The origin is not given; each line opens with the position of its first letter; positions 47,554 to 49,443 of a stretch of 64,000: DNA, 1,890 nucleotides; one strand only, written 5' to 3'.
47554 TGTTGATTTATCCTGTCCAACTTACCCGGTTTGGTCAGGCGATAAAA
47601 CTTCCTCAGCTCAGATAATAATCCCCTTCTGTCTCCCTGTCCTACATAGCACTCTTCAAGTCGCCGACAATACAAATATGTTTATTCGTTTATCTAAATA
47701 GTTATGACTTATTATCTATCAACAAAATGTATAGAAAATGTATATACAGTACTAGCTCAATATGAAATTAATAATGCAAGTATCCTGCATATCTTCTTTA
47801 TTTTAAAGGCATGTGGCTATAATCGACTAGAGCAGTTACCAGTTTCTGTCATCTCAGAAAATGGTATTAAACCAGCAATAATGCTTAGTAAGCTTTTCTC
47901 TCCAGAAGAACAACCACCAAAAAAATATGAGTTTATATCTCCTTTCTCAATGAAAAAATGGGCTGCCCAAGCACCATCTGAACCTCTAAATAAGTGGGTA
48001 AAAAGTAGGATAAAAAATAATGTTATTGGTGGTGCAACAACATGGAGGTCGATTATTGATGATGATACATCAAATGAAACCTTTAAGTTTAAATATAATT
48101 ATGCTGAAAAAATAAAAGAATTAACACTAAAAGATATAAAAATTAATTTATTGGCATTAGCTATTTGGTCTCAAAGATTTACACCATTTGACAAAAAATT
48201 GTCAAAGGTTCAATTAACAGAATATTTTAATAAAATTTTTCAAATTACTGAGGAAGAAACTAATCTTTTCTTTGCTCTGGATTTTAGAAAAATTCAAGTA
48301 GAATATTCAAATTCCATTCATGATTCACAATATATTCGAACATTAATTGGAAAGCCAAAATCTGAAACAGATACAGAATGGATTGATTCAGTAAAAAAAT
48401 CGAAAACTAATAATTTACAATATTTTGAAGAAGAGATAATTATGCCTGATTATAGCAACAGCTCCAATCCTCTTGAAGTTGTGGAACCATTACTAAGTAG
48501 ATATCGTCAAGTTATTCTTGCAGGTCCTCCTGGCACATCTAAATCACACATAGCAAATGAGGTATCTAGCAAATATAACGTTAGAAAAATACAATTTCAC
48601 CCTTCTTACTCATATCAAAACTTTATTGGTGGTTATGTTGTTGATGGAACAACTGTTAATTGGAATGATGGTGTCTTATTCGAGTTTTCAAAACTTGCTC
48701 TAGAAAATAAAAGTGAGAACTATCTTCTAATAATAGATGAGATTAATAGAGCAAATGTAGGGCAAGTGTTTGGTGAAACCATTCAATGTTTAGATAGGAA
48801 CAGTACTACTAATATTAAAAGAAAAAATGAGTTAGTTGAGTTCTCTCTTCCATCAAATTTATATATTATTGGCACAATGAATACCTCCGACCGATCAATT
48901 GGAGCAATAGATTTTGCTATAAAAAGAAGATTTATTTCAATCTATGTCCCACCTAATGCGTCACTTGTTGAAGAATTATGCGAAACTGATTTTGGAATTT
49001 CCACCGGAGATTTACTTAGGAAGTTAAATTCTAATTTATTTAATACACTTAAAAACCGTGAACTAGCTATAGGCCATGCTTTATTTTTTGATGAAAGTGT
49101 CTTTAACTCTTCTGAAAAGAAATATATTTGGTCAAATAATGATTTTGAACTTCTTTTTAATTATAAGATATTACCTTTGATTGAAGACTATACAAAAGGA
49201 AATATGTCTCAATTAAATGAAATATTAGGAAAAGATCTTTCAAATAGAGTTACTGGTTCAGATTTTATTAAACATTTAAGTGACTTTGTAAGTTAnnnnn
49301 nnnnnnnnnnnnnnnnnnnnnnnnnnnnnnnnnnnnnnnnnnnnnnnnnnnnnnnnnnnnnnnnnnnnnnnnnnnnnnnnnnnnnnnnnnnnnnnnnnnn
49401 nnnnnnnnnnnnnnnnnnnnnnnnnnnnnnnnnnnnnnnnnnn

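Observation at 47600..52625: AT-rich 5-kb island between rho and groEL: a McrBC-like NTPase/nuclease pair convergent with an m5C methyltransferase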

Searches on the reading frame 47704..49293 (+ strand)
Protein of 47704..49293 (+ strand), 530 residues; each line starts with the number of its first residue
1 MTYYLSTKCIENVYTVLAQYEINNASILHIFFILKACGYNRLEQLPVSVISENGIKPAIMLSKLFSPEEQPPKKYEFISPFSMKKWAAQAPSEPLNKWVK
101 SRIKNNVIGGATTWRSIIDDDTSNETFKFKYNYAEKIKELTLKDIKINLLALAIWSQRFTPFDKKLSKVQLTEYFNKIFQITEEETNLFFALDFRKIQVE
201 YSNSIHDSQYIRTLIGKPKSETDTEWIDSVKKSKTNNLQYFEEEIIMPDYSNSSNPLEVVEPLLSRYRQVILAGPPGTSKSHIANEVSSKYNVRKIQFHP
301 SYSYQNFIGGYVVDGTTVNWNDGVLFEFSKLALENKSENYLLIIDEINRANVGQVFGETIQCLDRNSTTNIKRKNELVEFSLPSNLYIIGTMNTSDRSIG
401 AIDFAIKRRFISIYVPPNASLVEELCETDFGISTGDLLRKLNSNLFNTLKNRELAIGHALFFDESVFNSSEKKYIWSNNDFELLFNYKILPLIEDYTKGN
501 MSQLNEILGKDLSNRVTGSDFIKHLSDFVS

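Call 3: search_protein_families(library=pfam, proteins=[window:47704-49293:+], max_evalue=0.01)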
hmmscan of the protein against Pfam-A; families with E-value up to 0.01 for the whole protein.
window:47704-49293:+ (530 aa): 3 families
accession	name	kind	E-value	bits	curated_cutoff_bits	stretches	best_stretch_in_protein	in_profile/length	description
PF07728.20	AAA_5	-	6.7e-19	68.7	22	1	270-410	2-139/139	AAA domain (dynein-related subfamily)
PF07726.17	AAA_3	-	0.0058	17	27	0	270-394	2-112/131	ATPase family associated with various cellular activities (AAA)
PF00004.35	AAA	-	0.0072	17.2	21.2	0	270-394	1-110/131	ATPase family associated with various cellular activities (AAA)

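Call 4: search_protein_families(library=padloc, proteins=[window:47704-49293:+], max_evalue=0.01)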
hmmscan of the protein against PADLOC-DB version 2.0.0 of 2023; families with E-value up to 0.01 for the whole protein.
window:47704-49293:+ (530 aa): 3 families
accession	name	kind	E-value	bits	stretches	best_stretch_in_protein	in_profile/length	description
PDLC03547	REase_II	-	7.9e-15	52.4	1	257-410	255-438/585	Type II restriction enzyme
PDLC03448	REase_II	-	6.7e-12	42.4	2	337-415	624-721/857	Type II restriction enzyme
PDLC00270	PtuA1|PtuA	-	1.1e-06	25.2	1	96-197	75-181/627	AAA ATPase domain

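Call 5: search_protein_families(library=ncbifam, proteins=[window:47704-49293:+], max_evalue=0.01)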
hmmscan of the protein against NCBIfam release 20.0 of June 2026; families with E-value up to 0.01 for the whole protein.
window:47704-49293:+ (530 aa): 1 family
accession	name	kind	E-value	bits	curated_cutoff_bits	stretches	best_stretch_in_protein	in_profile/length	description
NF008457.0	PRK11331.1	equivalog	1.4e-31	109.7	637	1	257-418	184-358/459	5-methylcytosine-specific restriction enzyme subunit McrB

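Call 10: find_homologous_proteins(query=window:47704-49293:+, max_evalue=0.00001)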
Query window:47704-49293:+ (530 aa): 3094 proteins with E <= 0.00001 among 8000 candidates; the best 120 are listed.
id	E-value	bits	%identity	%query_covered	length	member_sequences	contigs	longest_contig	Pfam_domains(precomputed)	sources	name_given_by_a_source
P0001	0.0e+0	1185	100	100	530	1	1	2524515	PF28529.1,PF07728.21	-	-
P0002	0.0e+0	1082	89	100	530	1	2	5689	PF28529.1,PF07728.21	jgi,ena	jgi:5-methylcytosine-specific restriction enzyme B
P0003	3.5e-204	697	58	99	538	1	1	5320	PF28529.1,PF07728.21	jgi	jgi:5-methylcytosine-specific restriction enzyme B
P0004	4.9e-203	694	59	100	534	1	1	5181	PF28529.1,PF07728.21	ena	-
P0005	1.5e-200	685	57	99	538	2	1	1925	PF28529.1,PF12775.14,PF07728.21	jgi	jgi:5-methylcytosine-specific restriction enzyme B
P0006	1.6e-198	679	58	99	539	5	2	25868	PF28529.1,PF07728.21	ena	-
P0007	3.2e-195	668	57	100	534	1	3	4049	PF28529.1,PF07728.21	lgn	-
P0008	5.1e-190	651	57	100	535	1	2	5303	PF28529.1,PF07728.21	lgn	-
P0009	3.9e-189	648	56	100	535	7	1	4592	PF28529.1,PF07728.21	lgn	-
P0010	3.1e-188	645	55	100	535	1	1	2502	PF28529.1,PF07728.21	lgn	-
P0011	2.9e-184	632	56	98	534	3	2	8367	PF28529.1,PF07728.21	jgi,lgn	-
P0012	1.4e-174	600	56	100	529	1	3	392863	PF28529.1,PF07728.21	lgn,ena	-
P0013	4.9e-174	598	55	100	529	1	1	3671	PF28529.1,PF07728.21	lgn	-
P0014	6.8e-173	594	53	100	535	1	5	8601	PF28529.1,PF07728.21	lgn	-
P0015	6.9e-172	591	54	100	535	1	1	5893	PF28529.1,PF07728.21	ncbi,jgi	jgi:5-methylcytosine-specific restriction protein B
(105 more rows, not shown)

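Call 11: search_solved_structures(query=window:47704-49293:+, max_evalue=0.01)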
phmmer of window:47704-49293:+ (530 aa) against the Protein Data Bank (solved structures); distinct sequences matched with E-value up to 0.01: 5.
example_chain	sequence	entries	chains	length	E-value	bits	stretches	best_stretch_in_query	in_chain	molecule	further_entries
6hz4_A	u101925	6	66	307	1.2e-32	116.6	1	256-496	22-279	5-methylcytosine-specific restriction enzyme B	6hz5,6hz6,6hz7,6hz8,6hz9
7vsr_A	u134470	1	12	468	3.5e-32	115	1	255-496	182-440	5-methylcytosine-specific restriction enzyme B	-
6ut6_A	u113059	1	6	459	3.9e-32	114.9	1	255-496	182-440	5-methylcytosine-specific restriction enzyme B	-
6ut3_A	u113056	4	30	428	3.2e-24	88.8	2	331-424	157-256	GTPase subunit of restriction endonuclease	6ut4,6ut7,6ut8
6ut5_A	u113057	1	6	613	1.2e-23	86.9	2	331-424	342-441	GTPase subunit of restriction endonuclease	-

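Call 13: find_encoding_contigs(protein=P0002, flank=10000, max_places=4)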
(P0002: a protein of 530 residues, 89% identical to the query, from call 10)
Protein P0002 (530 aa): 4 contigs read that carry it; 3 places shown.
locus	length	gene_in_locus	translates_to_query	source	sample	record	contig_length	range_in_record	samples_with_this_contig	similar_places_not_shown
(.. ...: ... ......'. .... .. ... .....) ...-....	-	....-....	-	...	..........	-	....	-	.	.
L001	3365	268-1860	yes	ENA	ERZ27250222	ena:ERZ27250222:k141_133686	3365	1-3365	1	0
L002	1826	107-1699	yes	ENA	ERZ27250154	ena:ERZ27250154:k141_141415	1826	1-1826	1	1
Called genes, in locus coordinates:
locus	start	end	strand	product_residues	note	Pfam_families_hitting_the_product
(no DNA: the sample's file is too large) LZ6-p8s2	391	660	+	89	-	-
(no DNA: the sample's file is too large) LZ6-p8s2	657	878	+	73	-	-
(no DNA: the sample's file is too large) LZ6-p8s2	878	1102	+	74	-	-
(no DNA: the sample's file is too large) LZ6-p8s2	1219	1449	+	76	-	-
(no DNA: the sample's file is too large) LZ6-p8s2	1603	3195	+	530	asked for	PF07728:AAA_5, PF28529:McrB_lid (weak)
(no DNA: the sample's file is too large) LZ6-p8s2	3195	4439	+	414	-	PF10117:McrBC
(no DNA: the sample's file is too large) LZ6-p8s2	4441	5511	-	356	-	PF00145:DNA_methylase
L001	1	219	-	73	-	?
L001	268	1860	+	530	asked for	PF07728:AAA_5, PF28529:McrB_lid (weak)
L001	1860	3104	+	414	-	PF10117:McrBC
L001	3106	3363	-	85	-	?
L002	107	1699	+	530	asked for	PF07728:AAA_5, PF28529:McrB_lid (weak)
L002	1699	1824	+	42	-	?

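Call 14: find_encoding_contigs(protein=P0012, flank=10000, max_places=3)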
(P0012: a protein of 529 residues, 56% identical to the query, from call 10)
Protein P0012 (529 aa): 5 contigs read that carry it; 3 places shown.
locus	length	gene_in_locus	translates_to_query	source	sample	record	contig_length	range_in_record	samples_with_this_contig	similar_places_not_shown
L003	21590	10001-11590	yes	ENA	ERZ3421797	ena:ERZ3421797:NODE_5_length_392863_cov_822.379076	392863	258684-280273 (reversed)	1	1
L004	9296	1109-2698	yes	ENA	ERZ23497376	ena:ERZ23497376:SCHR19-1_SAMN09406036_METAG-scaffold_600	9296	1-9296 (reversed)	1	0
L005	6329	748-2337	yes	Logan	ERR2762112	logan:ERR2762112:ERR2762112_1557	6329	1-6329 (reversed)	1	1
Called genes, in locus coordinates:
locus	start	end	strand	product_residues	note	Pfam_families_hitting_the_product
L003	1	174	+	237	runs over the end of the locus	-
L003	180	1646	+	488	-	PF00589:Phage_integrase (faint)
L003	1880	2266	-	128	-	-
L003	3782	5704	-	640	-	PF24389:ORC-CDC6-like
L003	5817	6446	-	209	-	-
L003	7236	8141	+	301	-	-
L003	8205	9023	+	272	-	PF13328:HD_4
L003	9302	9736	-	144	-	-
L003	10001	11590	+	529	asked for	PF07728:AAA_5, PF28529:McrB_lid (weak)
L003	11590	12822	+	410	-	PF10117:McrBC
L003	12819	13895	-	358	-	PF00145:DNA_methylase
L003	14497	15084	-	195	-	-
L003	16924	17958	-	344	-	PF00154:RecA_N, PF06745:ATPase (weak), PF08423:Rad51 (weak), PF27531:MT3502_N (weak), PF21096:RecA_C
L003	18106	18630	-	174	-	PF00154:RecA_N, PF06745:ATPase (weak), PF27531:MT3502_N (weak)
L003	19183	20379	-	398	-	PF03786:UxuA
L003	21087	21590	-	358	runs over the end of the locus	PF07883:Cupin_2 (faint)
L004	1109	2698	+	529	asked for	PF07728:AAA_5, PF28529:McrB_lid (weak)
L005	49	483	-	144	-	-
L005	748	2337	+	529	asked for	PF07728:AAA_5, PF28529:McrB_lid (weak)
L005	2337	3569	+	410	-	PF10117:McrBC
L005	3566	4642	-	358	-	PF00145:DNA_methylase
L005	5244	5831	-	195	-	-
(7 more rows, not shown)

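Call 16: find_related_loci(query=A1, collection=genome_contigs, flank=10000)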
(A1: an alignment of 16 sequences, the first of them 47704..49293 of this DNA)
Query A1 (530 aa) in genome_contigs; peptide patterns used: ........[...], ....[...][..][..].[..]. (x = any residue, [..] = any of these).
445 stretches matched a pattern; 413 encode a relative of the query (tblastn E <= 1e-3); the best 80 are kept; 79 distinct loci.
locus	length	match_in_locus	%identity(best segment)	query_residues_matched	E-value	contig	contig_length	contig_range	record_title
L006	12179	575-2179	48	3-529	2e-156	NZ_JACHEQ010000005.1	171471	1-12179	Anoxybacillus mongoliensis strain DSM 19169 Ga0415325_05, whole genome shotgun sequence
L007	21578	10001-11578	48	1-528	8e-154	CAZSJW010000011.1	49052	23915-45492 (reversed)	MAG TPA_asm: uncultured Pseudomonadales bacterium isolate SRP286056_co2_78 genome assembly, contig: NODE_794_length_4905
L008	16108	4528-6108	47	4-530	4e-146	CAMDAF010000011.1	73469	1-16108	MAG: Chitinophaga pinensis isolate MH-08apr19-138 genome assembly, contig: MH-08apr19-C730, whole genome shotgun sequenc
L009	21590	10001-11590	48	4-530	4e-145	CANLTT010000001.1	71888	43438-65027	MAG: Candidatus Caenarcaniphilales bacterium isolate ZE-3nov15-198 genome assembly, contig: ZE-3nov15-C68, whole genome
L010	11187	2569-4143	45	1-529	1e-142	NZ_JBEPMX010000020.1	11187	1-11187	Alkalibacillus flavidus strain DSM 23520 Ga0480522_20, whole genome shotgun sequence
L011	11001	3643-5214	43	3-529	4e-141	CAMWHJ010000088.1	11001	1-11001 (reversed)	MAG TPA_asm: uncultured Lachnospiraceae bacterium isolate SRR14411243_bin.6_metawrap_v1.3_MAG genome assembly, contig: N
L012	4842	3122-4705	43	2-529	2e-140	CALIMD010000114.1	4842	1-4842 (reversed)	MAG: uncultured Alphaproteobacteria bacterium isolate S1_Bin_Bin_84_sub_1 genome assembly, contig: c_000000585378, whole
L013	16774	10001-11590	43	1-530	7e-138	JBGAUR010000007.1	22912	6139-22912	MAG: Candidatus Paceibacteria bacterium isolate MAG_AAO_AS.83 AAOAS-83_NODE_7_length_22912_cov_4.779199, whole genome sh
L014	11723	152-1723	43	3-529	8e-137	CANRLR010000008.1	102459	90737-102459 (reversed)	MAG: uncultured Lachnospiraceae bacterium isolate Lapin-011__bin5 genome assembly, contig: Lapin-011__NODE_112_length_10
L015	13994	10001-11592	48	4-530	2e-132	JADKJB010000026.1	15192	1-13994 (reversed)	MAG: Bacteroidetes bacterium isolate Skiv_18-Q3-R9-52_MAXAC.287 tig00100241-10-154430, whole genome shotgun sequence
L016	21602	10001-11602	40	4-529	6e-119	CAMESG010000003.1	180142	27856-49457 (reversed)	MAG: uncultured Mollicutes bacterium isolate SRR11489785_bin.2_metaWRAP_v1.3_MAG genome assembly, contig: ERZ11466792.23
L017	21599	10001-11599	39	3-530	8e-112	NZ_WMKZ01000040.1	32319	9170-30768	Alkalihalobacterium elongatum strain MEB199 NODE_40_length_32319_cov_119.286924, whole genome shotgun sequence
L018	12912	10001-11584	39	3-527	4e-108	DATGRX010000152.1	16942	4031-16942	MAG TPA_asm: Bacillota bacterium isolate SMAG_U10462 k141_708361, whole genome shotgun sequence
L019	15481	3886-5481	38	4-530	5e-107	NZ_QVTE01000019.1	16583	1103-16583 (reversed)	Peribacillus saganii strain V47-23a DSM-105190_1__paired__trimmed__paired__contig_19, whole genome shotgun sequence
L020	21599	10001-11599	37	4-530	5e-107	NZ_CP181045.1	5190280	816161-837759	Salipaludibacillus sp. HK11 chromosome, complete genome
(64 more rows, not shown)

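Call 27: search_dna_similar(query=window:47704-49293:+, collection=plasmids, mode=protein, max_evalue=0.00001, max_rows=40)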
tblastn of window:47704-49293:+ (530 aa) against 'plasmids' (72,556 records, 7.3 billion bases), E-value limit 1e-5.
Records with a match: 357; places in all: 372; records where one place covers at least 80% of the query: 2.
Best place of each record, by identity: <60% 357.
By first word of the organism name: Klebsiella 63; Enterococcus 45; Bacillus 25; Deinococcus 19; Rhodococcus 13; Escherichia 12; Rhizobium 7; Sinorhizobium 6; Sphingobium 6; Lactococcus 6; and 92 more.
By predicted mobility (MOB-suite, as given by PLSDB): non-mobilizable 181; conjugative 119; mobilizable 57.
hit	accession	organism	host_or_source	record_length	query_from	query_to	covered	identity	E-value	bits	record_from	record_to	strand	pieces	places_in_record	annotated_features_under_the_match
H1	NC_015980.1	Fructilactobacillus sanfranciscensis TMW 1.1304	-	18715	3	519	98%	29.6%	2e-51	196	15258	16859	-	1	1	AAA family ATPase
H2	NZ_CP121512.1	Staphylococcus epidermidis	Homo sapiens,Forehead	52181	2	520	98%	29.5%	1e-54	206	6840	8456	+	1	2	AAA family ATPase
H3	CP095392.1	Natribaculum breve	cell culture,saline soil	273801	180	508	62%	28.7%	2e-29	130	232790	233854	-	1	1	record has no annotation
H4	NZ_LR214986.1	Mycoplasmopsis cynos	Dog,lung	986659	252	523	51%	34.3%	3e-31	136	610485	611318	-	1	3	AAA family ATPase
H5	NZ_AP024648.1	Arthrobacter sp. StoSoilB13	-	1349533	256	511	48%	36.3%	1e-35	149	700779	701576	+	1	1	record has no annotation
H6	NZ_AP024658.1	Arthrobacter sp. NicSoilB11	-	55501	256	518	50%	34.9%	5e-34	144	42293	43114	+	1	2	McrC family protein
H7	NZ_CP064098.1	Priestia aryabhattai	cell culture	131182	257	496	45%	35.9%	1e-31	137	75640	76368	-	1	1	DUF3578 domain-containing protein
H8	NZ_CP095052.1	Hymenobacter sp. 5317J-9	single cell,air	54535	194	496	57%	28.2%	9e-29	129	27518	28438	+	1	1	AAA family ATPase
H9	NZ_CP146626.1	Halobacterium salinarum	-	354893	258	508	47%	33.8%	2e-30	133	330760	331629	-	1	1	AAA family ATPase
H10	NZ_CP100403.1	Halorussus aquaticus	cell culture,saline soil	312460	255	508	48%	32.9%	1e-29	131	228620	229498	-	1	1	AAA family ATPase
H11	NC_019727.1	Calothrix sp. PCC 6303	-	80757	264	496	44%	35.6%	3e-27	124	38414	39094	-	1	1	AAA family ATPase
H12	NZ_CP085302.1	Haladaptatus pallidirubidus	cell culture,saline soil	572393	256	530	52%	30.1%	1e-30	134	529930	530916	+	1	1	AAA family ATPase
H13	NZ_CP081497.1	Streptomyces sp. BHT-5-2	whole organism,plant soil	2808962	269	499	44%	34.4%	7e-27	123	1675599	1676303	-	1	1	none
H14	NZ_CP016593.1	Ketogulonicigenium vulgare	cell culture,China: Zibo, Shandong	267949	231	509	53%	28.3%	1e-24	116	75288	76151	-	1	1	AAA family ATPase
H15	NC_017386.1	Ketogulonicigenium vulgare WSH-001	-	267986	231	509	53%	28.3%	1e-24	116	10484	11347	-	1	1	AAA family ATPase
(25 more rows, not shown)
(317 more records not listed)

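Call 28: get_annotated_region(hit=H1, flank=5000)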
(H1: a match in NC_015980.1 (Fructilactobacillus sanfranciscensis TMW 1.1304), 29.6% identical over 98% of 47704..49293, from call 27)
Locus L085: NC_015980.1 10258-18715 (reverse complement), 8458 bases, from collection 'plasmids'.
description: Fructilactobacillus sanfranciscensis TMW 1.1304 plasmid pLS2, complete sequence
organism: Fructilactobacillus sanfranciscensis TMW 1.1304 (NCBI taxid 714313)
taxonomy: Bacteria; Bacillota; Bacilli; Lactobacillales; Lactobacillaceae; Fructilactobacillus; Fructilactobacillus sanfranciscensis; Fructilactobacillus sanfranciscensis TMW 1.1304
host: -; source: -; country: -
typing (MOB-suite, as given by PLSDB): non-mobilizable
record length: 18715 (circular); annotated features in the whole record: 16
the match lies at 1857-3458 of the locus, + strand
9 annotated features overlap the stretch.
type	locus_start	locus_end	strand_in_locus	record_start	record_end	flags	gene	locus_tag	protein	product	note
CDS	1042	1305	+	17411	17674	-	-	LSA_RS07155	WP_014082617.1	hypothetical protein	-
CDS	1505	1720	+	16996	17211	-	-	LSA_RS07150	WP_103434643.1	hypothetical protein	-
CDS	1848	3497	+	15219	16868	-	-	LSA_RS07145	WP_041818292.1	AAA family ATPase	-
CDS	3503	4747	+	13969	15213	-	-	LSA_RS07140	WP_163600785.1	hypothetical protein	-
CDS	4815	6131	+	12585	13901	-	dcm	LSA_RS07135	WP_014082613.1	DNA (cytosine-5-)-methyltransferase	GO:0006304 - DNA modification [Evidence IEA]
CDS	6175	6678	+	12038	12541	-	-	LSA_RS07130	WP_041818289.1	helix-turn-helix domain-containing protein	-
CDS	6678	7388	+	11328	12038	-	-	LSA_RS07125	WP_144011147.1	IS3 family transposase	-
CDS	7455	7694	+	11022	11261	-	-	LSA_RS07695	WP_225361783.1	IS3 family transposase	GO:0015074 - DNA integration [Evidence IEA]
CDS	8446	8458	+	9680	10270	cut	-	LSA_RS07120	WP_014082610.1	site-specific integrase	-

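Call 29: get_annotated_region(hit=H2, flank=5000)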
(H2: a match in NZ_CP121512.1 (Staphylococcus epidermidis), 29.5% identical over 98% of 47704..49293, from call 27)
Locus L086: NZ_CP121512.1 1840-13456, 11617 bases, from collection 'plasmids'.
description: Staphylococcus epidermidis strain 21FSE01 plasmid unnamed3, complete sequence
organism: Staphylococcus epidermidis (NCBI taxid 1282)
taxonomy: Bacteria; Bacillota; Bacilli; Bacillales; Staphylococcaceae; Staphylococcus; Staphylococcus epidermidis
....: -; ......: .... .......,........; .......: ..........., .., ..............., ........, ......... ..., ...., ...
typing (MOB-suite, as given by PLSDB): non-mobilizable; replicon rep_cluster_1110,rep_cluster_1442
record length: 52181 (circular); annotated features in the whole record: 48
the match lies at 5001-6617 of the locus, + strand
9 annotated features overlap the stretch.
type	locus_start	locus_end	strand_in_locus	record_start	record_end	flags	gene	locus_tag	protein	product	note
CDS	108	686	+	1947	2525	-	-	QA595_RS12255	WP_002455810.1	recombinase family protein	GO:0006310 - DNA recombination [Evidence IEA]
CDS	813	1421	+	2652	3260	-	-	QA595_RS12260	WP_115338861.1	recombinase family protein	GO:0006310 - DNA recombination [Evidence IEA]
CDS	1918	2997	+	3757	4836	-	-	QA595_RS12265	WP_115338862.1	DNA cytosine methyltransferase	-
CDS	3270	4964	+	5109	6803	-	-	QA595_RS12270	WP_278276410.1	IS1182-like element ISSep1 family transposase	GO:0006313 - DNA transposition [Evidence IEA]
CDS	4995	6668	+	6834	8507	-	-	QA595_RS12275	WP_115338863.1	AAA family ATPase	-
CDS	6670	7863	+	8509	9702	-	-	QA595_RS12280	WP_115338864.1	hypothetical protein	-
CDS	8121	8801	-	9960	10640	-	-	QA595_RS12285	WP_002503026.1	DUF536 domain-containing protein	-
CDS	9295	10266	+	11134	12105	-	-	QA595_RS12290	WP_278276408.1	replication initiator protein A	-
CDS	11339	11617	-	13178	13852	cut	-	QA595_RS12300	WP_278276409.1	IS6 family transposase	-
